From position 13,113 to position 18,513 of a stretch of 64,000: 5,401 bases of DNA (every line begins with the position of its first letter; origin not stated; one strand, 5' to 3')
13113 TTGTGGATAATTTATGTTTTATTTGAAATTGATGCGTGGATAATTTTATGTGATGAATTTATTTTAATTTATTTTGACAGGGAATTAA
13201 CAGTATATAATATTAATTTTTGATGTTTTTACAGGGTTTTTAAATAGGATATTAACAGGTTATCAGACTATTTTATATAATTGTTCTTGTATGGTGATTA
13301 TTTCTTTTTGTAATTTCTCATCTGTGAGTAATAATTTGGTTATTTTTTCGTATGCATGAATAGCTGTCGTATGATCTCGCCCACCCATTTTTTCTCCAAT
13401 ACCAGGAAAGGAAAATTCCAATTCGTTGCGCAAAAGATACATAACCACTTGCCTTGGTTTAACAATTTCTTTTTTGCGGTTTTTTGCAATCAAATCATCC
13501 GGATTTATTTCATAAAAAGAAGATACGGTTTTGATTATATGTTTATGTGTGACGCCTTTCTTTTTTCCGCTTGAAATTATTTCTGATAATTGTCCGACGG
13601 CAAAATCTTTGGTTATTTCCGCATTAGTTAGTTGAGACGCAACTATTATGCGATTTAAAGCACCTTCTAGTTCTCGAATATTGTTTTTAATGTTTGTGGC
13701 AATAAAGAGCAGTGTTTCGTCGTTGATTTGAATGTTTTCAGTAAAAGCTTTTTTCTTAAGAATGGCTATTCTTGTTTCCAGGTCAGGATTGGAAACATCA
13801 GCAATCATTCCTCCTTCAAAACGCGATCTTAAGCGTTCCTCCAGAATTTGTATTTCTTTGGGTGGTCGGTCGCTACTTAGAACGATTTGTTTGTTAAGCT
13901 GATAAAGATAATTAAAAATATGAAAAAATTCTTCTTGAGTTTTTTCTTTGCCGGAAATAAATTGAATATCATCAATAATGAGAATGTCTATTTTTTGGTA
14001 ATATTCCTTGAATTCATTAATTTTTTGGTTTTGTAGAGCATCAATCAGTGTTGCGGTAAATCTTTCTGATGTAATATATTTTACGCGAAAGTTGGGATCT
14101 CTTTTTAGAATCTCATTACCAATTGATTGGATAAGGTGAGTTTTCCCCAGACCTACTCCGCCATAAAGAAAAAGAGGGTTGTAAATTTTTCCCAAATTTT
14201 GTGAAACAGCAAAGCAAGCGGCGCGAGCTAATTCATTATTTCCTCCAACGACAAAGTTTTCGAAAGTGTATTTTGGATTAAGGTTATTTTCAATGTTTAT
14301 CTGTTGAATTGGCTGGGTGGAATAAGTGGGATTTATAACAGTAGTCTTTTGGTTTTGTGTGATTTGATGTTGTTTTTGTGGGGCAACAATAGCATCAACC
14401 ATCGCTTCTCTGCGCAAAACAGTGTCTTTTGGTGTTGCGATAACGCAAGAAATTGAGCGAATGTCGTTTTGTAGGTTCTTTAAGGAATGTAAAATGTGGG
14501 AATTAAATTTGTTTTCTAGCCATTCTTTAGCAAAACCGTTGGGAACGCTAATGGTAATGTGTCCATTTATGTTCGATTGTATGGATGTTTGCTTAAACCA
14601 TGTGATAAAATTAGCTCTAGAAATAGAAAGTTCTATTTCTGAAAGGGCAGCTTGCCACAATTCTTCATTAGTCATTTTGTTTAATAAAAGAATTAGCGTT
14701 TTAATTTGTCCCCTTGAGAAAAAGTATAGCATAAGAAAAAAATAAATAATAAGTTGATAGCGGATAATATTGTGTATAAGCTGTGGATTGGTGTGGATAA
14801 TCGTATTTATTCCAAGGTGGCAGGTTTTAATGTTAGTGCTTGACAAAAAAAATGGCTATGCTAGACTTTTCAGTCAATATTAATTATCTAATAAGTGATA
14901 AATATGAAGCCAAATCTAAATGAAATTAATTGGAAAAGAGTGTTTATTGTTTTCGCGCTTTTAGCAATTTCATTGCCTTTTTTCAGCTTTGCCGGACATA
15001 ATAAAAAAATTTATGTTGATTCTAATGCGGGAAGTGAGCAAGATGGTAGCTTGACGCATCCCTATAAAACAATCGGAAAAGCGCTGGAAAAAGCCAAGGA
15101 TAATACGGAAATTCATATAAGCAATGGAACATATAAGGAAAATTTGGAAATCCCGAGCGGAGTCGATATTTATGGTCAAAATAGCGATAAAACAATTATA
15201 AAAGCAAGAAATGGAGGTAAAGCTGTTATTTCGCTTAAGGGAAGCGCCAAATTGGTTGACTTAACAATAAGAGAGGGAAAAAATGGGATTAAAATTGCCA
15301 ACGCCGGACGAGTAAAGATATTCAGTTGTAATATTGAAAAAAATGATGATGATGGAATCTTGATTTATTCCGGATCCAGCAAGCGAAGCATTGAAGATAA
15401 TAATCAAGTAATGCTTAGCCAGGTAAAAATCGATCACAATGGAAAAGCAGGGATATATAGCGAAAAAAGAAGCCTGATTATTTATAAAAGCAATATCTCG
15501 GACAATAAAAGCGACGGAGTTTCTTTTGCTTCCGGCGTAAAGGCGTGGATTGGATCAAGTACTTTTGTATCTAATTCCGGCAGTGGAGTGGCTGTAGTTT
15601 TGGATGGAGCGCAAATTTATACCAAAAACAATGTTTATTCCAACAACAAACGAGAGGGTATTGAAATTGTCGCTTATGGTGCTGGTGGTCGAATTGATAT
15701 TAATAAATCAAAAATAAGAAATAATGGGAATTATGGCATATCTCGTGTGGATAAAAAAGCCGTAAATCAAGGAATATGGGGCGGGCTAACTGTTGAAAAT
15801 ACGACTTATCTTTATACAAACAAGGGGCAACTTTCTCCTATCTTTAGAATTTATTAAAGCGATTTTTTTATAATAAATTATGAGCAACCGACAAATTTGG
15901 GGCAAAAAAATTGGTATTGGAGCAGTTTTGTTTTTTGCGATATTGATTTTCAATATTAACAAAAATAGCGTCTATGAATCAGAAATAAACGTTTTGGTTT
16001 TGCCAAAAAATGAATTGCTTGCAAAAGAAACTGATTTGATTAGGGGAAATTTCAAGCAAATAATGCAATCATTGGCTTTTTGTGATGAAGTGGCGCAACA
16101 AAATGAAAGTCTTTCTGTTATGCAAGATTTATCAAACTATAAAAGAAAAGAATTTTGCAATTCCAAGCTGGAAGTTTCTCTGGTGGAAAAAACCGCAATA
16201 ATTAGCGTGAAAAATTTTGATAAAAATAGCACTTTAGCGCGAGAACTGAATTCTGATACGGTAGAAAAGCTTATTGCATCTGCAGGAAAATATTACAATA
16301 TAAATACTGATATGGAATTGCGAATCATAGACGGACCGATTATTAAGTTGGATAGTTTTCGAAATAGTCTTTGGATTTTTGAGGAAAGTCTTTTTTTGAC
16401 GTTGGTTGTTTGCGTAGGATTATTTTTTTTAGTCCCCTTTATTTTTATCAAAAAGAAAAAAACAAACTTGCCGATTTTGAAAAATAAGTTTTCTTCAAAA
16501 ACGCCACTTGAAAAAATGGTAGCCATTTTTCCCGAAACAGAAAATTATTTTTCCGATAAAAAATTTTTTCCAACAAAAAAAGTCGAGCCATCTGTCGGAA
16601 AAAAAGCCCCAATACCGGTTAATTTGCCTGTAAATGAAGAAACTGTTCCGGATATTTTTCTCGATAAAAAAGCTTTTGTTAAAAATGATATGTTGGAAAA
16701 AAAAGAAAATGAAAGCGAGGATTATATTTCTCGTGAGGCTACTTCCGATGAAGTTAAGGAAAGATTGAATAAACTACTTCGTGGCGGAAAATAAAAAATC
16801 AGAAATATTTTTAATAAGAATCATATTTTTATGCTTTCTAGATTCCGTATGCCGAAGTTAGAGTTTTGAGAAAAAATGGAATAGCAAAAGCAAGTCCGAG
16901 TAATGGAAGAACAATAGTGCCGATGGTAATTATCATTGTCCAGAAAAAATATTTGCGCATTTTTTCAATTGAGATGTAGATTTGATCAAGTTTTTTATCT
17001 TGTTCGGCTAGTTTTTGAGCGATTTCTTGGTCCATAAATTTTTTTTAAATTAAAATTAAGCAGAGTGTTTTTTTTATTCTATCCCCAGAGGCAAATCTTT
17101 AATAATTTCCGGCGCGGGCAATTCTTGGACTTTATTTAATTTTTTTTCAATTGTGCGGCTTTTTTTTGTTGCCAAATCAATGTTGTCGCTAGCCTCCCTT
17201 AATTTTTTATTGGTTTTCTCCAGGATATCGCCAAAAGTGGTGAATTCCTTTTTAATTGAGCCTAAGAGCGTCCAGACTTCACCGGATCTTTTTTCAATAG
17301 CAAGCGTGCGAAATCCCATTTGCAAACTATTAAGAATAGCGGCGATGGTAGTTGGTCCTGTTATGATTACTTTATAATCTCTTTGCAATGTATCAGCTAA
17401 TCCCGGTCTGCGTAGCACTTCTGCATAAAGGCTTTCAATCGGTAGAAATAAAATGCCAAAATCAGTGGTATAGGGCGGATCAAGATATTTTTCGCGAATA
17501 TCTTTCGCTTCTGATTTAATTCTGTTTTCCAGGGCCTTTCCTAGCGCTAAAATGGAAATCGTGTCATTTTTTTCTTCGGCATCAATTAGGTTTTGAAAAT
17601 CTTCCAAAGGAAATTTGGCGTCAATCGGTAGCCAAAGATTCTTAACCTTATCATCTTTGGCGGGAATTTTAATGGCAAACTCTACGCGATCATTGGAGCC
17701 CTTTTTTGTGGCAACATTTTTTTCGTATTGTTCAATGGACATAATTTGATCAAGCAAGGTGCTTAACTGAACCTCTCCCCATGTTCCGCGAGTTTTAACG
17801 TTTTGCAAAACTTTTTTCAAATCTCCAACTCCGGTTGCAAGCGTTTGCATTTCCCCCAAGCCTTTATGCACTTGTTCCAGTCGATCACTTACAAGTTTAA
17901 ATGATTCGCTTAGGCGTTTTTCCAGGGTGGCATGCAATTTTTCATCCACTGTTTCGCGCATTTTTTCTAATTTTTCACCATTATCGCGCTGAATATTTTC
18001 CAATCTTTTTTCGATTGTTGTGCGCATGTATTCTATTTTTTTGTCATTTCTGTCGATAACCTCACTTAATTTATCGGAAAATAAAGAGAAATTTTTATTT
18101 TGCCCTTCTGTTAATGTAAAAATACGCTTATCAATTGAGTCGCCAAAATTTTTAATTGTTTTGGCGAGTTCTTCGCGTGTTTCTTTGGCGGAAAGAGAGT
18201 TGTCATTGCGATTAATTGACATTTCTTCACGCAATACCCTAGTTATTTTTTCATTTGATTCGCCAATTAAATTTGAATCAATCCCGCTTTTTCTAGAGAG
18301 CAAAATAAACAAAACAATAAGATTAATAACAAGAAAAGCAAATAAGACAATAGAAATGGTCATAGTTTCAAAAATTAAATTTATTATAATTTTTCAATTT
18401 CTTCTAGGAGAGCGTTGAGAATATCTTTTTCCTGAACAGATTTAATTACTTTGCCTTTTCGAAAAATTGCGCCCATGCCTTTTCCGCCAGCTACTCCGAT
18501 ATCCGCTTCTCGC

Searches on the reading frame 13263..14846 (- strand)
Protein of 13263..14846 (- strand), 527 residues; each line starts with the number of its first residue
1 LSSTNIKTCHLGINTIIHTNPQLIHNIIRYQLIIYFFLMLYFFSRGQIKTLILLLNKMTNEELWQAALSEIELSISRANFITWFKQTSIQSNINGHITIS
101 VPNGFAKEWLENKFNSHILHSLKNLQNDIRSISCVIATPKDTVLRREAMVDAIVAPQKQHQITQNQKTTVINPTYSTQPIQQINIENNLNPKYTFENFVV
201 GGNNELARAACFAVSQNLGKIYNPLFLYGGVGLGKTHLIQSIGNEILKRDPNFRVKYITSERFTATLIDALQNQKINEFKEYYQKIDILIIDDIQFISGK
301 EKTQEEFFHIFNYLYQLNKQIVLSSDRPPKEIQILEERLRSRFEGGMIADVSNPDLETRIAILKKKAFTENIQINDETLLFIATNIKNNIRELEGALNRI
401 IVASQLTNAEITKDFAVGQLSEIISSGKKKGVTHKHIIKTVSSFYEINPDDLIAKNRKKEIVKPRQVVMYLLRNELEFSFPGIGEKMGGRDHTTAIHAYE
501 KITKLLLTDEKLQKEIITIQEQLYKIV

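Call 11: search_protein_families(library=pfam, proteins=[window:13263-14846:-], max_evalue=0.00001)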
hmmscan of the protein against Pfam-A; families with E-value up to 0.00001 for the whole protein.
window:13263-14846:- (527 aa): 5 families
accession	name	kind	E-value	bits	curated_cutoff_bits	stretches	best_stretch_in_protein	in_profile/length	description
PF00308.24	Bac_DnaA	-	6.9e-70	234.8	23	1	189-349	1-161/162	Bacterial DnaA ATPAse domain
PF08299.17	Bac_DnaA_C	-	3.2e-25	88.4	31.5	1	436-502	3-69/69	Bacterial dnaA protein helix-turn-helix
PF11638.13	DnaA_N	-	1.3e-13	50.9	24.6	1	61-123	1-64/65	DnaA N-terminal domain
PF01695.23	IstB_IS21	-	2.2e-10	40.9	24.1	1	225-328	95-195/238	IstB-like ATP binding protein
PF00004.35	AAA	-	8.9e-06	26.6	21.2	0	226-316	2-97/131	ATPase family associated with various cellular activities (AAA)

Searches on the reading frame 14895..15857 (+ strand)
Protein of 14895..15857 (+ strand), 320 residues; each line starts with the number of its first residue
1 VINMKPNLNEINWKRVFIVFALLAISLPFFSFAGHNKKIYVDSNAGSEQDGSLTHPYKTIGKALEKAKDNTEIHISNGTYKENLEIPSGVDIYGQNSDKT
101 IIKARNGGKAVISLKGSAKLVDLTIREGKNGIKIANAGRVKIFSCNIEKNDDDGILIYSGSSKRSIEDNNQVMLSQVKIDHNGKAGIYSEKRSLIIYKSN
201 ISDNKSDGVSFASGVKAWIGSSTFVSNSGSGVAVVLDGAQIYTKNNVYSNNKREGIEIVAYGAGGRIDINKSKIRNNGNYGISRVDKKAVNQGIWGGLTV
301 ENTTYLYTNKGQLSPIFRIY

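Call 11: search_protein_families(library=pfam, proteins=[window:14895-15857:+], max_evalue=0.00001)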
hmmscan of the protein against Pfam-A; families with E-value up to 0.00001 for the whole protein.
window:14895-15857:+ (320 aa): 3 families
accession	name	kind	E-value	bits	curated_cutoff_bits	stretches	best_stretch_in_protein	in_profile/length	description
PF13229.12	Beta_helix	-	3.8e-16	59.6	25.9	2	166-286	28-146/158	Right handed beta helix region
PF05048.19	NosD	-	9.6e-08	32.1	23.6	0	36-170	38-168/212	Periplasmic copper-binding protein (NosD)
PF07602.17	DUF1565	-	1.2e-06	28.5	20.3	1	48-169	6-139/257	Protein of unknown function (DUF1565)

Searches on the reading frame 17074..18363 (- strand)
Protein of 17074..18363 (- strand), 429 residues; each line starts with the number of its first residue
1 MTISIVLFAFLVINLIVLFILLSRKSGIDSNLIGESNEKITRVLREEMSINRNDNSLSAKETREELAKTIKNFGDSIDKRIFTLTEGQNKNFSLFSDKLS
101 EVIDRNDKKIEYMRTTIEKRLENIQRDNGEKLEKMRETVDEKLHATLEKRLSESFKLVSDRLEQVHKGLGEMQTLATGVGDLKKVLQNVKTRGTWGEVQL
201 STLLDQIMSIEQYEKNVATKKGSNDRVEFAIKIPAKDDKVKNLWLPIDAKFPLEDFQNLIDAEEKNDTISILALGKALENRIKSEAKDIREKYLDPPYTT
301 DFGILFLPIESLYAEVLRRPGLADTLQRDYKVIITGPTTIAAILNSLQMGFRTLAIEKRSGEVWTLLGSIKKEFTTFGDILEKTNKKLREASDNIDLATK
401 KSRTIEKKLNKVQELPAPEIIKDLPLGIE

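Call 11: search_protein_families(library=pfam, proteins=[window:17074-18363:-], max_evalue=0.00001)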
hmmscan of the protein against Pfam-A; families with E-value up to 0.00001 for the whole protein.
window:17074-18363:- (429 aa): 1 family
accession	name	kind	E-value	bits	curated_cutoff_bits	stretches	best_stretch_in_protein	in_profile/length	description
PF02646.22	RmuC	-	5.4e-76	255.9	26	1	130-417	1-286/291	RmuC family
